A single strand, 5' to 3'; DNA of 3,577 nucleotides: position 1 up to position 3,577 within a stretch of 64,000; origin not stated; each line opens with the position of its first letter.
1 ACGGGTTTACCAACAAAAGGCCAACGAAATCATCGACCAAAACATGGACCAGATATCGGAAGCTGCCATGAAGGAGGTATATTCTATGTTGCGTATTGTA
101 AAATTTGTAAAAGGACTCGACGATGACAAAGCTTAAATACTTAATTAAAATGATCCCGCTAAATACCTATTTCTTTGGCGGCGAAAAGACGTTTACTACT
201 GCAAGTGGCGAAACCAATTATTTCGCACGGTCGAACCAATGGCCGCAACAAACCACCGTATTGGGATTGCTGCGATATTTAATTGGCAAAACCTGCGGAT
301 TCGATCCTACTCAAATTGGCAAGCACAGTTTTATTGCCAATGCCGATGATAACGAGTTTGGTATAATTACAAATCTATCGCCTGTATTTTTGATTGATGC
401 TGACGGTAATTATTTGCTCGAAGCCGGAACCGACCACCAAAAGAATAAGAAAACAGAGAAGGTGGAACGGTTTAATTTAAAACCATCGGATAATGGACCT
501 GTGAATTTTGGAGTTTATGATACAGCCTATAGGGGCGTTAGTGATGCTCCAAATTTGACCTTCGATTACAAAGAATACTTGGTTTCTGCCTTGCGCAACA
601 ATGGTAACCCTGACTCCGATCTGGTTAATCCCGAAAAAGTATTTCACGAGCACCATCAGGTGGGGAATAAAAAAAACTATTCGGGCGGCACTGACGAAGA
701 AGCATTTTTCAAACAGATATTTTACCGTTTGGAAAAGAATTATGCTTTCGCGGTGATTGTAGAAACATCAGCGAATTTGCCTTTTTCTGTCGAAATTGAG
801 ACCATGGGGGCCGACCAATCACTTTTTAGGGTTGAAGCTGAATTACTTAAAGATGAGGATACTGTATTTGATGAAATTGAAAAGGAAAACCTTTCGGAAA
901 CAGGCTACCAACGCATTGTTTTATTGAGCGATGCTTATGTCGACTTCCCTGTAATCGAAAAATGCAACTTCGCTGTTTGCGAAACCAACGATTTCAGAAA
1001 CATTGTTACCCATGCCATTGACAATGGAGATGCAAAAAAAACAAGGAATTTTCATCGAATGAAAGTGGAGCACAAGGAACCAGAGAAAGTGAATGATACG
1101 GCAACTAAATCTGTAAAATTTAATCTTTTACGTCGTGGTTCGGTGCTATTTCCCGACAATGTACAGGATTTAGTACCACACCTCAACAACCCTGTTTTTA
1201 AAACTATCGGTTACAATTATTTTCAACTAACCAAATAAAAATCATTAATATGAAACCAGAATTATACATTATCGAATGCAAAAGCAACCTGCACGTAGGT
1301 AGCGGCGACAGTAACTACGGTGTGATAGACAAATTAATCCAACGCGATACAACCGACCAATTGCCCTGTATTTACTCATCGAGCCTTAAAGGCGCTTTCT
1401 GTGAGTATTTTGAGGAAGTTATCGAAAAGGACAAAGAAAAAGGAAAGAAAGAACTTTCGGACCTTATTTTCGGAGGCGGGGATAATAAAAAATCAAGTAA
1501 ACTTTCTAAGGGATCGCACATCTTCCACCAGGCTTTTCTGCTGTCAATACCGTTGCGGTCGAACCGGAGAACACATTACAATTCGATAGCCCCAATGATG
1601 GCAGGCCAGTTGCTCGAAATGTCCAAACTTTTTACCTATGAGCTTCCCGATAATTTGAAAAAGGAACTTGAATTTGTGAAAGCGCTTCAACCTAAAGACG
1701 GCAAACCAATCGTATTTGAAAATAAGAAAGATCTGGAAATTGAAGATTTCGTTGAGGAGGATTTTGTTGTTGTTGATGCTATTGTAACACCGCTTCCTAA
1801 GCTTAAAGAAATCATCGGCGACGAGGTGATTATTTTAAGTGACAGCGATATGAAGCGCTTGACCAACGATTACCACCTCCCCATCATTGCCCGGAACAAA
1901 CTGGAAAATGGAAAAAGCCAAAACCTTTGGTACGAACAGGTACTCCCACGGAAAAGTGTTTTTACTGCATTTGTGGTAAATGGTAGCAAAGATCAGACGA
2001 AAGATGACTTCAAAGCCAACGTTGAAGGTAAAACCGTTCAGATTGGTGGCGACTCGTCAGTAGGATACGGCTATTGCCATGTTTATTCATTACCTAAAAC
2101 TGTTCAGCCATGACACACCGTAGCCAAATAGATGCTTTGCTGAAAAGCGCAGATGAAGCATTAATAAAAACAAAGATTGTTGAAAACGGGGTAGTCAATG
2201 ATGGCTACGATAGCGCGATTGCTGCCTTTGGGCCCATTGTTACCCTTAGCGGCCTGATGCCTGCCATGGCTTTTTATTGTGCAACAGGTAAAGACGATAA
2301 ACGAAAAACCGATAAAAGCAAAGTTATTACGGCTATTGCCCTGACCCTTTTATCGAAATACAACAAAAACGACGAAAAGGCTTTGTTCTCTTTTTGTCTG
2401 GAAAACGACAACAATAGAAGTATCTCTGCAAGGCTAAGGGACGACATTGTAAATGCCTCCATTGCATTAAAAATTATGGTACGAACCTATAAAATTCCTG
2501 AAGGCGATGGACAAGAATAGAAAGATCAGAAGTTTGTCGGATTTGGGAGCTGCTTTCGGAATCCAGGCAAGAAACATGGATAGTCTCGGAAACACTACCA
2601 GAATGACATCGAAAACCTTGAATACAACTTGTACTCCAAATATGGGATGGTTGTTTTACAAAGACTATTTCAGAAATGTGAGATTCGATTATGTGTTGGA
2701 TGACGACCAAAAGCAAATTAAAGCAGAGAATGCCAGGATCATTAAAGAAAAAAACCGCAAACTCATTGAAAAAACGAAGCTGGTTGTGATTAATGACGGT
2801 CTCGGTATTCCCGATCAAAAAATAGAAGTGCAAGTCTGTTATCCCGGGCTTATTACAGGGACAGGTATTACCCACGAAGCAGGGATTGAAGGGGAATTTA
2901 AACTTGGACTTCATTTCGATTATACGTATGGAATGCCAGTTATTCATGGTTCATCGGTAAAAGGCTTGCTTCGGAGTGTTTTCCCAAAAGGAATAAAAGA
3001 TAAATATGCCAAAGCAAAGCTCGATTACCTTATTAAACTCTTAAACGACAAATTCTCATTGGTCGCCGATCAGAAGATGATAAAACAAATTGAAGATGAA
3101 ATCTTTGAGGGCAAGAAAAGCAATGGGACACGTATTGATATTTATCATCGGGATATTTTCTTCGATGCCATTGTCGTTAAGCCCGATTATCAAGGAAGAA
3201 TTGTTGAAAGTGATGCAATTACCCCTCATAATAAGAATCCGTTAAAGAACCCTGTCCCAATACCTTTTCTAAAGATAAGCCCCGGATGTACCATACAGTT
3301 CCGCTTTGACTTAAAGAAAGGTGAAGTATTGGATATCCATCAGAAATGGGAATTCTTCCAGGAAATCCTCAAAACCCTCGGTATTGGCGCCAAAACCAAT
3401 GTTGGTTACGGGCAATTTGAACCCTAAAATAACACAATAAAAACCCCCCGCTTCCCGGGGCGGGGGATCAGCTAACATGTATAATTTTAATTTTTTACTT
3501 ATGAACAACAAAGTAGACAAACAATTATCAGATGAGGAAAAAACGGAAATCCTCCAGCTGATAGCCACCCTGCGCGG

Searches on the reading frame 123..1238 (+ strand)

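Call 9: search_protein_families(library=pfam, proteins=[window:123-1238:+])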
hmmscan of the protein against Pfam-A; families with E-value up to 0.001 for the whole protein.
window:123-1238:+ (371 aa): 1 family
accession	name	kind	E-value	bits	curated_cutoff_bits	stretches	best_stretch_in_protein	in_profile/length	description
PF09700.15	Cas_Cmr3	-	4.9e-26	92.5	21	1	9-346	2-335/367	CRISPR-associated protein (Cas_Cmr3)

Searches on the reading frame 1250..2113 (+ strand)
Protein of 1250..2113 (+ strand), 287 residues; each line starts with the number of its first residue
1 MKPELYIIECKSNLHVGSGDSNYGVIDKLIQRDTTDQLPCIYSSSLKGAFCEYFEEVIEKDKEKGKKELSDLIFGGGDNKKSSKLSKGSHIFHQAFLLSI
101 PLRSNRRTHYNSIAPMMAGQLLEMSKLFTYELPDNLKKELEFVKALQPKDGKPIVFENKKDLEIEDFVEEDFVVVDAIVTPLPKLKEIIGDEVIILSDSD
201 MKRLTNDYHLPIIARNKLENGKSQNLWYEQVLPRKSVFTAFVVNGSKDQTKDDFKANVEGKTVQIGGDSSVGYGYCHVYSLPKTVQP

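Call 9: search_protein_families(library=pfam, proteins=[window:1250-2113:+])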
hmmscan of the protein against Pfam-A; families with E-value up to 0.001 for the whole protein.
window:1250-2113:+ (287 aa): 1 family
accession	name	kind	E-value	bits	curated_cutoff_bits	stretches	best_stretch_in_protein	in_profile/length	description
PF03787.20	RAMPs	-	1.3e-17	65.4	22.1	1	8-276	2-188/189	RAMP superfamily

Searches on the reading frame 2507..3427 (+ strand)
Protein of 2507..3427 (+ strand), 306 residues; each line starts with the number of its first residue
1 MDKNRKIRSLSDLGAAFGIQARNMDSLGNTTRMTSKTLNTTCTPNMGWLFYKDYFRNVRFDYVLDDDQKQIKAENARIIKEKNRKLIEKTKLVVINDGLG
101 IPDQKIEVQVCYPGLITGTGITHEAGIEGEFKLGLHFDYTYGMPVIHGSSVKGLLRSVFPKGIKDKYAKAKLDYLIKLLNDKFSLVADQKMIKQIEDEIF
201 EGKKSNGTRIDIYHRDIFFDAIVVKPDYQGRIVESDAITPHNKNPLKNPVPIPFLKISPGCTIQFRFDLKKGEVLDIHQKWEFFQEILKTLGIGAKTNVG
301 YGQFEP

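Call 9: search_protein_families(library=pfam, proteins=[window:2507-3427:+])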
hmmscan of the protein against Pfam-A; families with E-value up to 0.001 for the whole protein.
window:2507-3427:+ (306 aa): 1 family
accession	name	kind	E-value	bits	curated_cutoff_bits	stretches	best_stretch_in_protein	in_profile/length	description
PF03787.20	RAMPs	-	5.8e-16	60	22.1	1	109-305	3-189/189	RAMP superfamily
